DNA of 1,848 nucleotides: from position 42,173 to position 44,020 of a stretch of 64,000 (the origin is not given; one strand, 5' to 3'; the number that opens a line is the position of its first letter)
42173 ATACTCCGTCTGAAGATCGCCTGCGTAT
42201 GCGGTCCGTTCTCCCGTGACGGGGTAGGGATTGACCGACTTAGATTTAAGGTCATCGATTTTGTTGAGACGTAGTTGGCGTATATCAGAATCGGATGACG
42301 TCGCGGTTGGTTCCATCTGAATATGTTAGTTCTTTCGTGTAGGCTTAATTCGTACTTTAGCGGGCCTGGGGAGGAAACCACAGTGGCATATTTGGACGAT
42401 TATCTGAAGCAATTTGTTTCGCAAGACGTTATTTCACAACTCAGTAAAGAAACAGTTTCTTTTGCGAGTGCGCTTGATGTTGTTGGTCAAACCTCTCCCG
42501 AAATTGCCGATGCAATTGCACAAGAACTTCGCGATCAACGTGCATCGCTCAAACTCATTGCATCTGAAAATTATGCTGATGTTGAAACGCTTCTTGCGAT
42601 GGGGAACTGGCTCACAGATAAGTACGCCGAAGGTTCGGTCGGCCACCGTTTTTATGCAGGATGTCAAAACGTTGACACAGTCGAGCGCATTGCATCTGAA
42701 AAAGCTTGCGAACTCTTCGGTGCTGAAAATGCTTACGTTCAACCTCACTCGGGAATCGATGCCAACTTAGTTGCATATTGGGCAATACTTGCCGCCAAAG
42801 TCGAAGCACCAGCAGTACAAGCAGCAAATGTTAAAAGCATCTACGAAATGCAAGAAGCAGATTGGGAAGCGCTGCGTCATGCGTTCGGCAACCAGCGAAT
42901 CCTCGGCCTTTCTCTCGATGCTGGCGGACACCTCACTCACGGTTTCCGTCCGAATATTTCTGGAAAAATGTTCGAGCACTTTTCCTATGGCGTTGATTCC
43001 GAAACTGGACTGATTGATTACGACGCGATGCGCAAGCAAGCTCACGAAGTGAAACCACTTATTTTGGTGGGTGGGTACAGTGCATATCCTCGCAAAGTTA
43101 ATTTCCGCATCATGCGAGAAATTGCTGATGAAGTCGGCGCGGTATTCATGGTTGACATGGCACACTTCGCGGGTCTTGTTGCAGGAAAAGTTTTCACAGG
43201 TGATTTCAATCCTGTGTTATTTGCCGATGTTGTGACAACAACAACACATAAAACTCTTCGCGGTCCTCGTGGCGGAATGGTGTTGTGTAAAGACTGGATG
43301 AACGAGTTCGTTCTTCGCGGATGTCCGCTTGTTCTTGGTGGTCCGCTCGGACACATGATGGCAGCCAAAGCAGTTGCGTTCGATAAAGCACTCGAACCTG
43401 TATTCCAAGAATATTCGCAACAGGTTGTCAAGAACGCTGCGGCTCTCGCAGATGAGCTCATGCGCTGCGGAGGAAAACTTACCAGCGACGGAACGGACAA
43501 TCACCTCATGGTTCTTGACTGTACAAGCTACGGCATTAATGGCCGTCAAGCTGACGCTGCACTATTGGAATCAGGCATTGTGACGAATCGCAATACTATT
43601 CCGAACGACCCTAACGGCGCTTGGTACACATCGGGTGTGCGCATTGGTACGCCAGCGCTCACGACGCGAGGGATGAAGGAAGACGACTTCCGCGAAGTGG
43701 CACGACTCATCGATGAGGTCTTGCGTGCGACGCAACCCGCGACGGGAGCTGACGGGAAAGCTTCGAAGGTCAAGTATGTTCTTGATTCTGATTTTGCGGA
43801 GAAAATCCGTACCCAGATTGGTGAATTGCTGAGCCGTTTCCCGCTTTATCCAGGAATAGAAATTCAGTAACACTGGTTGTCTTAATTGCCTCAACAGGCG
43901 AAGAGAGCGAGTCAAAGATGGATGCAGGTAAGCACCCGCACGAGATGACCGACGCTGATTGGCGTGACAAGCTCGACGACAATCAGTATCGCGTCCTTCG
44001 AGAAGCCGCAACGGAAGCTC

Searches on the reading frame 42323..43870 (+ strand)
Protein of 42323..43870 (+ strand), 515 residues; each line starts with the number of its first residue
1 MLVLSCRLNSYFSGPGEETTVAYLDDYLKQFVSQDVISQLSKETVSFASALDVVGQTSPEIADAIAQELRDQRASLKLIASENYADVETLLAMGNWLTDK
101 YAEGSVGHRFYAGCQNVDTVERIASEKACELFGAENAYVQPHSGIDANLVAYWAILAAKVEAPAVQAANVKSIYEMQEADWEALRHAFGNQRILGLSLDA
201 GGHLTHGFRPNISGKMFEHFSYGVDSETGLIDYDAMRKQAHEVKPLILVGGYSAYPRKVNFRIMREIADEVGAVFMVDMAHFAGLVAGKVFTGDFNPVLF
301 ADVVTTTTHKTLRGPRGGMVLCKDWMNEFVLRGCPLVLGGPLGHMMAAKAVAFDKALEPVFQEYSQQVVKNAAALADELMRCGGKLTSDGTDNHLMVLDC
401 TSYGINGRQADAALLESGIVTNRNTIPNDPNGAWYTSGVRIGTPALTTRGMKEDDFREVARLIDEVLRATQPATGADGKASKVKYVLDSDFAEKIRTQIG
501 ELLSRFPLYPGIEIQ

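Call 35: search_protein_families(library=ncbifam, proteins=[window:42323-43870:+])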
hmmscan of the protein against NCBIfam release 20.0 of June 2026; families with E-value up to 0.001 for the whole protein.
window:42323-43870:+ (515 aa): 6 families
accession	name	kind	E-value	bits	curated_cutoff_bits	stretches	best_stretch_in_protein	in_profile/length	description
NF010094.0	PRK13580.1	equivalog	6.5e-239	793.6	735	1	33-514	11-492/496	glycine hydroxymethyltransferase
NF000586.1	PRK00011.1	subfamily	3.3e-141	470.7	335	2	191-483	103-394/404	serine hydroxymethyltransferase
TIGR04506.1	F_threo_transal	equivalog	4.3e-20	72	650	1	192-471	116-386/609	fluorothreonine transaldolase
NF047603.1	SerpalmtaseAlphaP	equivalog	3.3e-06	26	670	1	240-433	173-366/399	serine palmitoyltransferase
NF005394.0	PRK06939.1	equivalog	1.9e-05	23.6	460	1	259-389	191-323/397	glycine C-acetyltransferase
TIGR00858.1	bioF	equivalog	0.00046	19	426.45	0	258-385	167-296/365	8-amino-7-oxononanoate synthase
